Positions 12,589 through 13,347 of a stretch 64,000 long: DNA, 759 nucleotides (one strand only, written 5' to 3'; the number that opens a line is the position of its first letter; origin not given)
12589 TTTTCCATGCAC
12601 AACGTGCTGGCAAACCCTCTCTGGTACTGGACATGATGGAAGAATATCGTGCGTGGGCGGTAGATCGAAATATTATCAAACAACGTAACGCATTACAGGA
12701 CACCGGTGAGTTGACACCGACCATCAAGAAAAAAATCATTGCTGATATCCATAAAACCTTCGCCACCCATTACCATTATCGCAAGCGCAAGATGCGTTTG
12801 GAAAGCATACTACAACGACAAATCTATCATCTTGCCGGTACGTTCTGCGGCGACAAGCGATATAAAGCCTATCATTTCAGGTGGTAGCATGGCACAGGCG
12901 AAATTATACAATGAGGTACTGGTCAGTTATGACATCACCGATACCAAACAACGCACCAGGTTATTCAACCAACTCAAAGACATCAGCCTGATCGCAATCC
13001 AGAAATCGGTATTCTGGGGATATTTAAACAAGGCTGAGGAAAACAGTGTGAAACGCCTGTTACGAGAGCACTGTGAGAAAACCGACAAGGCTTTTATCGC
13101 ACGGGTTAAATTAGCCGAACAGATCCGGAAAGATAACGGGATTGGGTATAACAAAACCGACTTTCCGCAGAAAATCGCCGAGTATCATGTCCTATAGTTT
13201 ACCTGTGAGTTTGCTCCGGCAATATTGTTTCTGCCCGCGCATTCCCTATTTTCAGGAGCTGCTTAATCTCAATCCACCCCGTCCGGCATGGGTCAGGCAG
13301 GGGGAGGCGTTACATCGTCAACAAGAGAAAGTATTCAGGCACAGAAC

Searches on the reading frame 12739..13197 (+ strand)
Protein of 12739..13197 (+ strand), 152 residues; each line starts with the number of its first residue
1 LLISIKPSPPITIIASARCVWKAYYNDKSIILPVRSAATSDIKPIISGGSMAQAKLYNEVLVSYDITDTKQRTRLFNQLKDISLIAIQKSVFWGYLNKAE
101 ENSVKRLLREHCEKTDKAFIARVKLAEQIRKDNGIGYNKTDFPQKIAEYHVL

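Call 8: search_protein_families(library=ncbifam, proteins=[window:12739-13197:+])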
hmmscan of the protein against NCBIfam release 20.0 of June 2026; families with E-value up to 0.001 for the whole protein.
window:12739-13197:+ (152 aa): 1 family
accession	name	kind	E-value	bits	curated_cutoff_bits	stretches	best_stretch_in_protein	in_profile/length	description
TIGR01573.1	cas2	equivalog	2.1e-07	31.1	24.5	1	60-124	3-71/96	CRISPR-associated endonuclease Cas2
